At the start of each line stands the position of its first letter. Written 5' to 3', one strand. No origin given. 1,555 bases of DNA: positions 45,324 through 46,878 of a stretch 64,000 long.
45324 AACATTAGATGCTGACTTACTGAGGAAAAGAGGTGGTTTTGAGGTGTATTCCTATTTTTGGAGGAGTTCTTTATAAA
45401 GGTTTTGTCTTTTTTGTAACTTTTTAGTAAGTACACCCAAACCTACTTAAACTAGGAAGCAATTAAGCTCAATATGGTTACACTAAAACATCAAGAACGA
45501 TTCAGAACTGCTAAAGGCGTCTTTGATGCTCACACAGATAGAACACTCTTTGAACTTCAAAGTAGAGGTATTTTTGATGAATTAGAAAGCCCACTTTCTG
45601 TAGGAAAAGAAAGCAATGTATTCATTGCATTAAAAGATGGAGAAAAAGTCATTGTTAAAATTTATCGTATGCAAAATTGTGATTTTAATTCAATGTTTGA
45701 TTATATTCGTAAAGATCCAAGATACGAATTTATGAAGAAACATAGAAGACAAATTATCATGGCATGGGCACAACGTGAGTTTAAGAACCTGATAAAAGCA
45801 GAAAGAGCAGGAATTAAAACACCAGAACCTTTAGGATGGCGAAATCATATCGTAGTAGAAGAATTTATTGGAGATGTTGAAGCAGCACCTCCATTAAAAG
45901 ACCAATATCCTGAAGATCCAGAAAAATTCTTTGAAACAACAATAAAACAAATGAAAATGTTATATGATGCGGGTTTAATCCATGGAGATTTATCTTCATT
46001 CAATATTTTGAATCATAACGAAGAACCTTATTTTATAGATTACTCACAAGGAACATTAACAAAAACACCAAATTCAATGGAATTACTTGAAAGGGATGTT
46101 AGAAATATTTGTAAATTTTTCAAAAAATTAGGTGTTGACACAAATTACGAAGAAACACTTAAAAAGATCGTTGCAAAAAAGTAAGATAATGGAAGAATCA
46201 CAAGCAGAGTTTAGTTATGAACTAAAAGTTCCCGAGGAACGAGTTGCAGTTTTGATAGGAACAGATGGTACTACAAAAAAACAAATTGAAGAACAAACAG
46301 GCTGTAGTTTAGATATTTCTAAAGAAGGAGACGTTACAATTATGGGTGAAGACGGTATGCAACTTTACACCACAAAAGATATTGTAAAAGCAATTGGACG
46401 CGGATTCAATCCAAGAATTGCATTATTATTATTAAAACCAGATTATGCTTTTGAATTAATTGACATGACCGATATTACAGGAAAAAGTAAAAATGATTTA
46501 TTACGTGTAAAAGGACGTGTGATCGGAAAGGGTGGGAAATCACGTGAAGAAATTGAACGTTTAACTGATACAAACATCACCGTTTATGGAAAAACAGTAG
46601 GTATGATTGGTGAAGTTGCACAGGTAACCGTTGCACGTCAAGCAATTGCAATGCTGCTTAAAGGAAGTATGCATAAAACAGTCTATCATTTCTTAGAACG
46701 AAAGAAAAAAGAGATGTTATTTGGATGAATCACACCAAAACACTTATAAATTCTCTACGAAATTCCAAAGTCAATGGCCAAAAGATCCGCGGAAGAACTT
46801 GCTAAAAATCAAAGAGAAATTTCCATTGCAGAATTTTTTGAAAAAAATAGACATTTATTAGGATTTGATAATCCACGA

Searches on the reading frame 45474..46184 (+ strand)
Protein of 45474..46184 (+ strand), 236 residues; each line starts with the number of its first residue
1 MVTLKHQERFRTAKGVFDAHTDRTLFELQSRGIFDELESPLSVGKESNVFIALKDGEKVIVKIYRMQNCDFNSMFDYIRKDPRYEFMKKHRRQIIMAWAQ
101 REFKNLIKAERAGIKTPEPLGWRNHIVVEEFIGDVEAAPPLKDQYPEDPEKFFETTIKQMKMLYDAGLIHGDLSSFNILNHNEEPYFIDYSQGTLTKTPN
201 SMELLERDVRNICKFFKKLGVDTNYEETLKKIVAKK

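Call 70: search_protein_families(library=pfam, proteins=[window:45474-46184:+], max_evalue=0.001)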
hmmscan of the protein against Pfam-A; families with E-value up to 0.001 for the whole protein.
window:45474-46184:+ (236 aa): 1 family
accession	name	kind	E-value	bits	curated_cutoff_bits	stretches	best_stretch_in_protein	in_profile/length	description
PF01163.29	RIO1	-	5.7e-53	179.8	22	1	48-223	1-181/187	RIO domain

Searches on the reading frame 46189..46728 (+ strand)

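Call 70: search_protein_families(library=pfam, proteins=[window:46189-46728:+], max_evalue=0.001)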
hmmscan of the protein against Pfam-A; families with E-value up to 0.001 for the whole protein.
window:46189-46728:+ (179 aa): 5 families
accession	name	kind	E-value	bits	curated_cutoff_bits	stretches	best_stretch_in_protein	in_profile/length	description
PF00013.35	KH_1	-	7.9e-15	54.8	21.5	2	10-55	2-53/66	KH domain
PF21800.4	KH_KRR1_2nd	-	6.7e-12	45.7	27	1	89-158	4-72/91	KRR1 small subunit processome component, second KH domain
PF22675.2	KH-I_KHDC4-BBP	-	4.1e-07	30.2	30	0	19-52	8-41/76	KHDC4/BBP-like, KH-domain type I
PF22891.2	KH_PNO1_2nd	-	4.8e-07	30.3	27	1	89-169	3-83/90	Eukaryotic type KH-domain (KH-domain type I) (327.11.2)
PF07650.23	KH_2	-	0.00064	19.9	22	0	108-137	36-66/78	KH domain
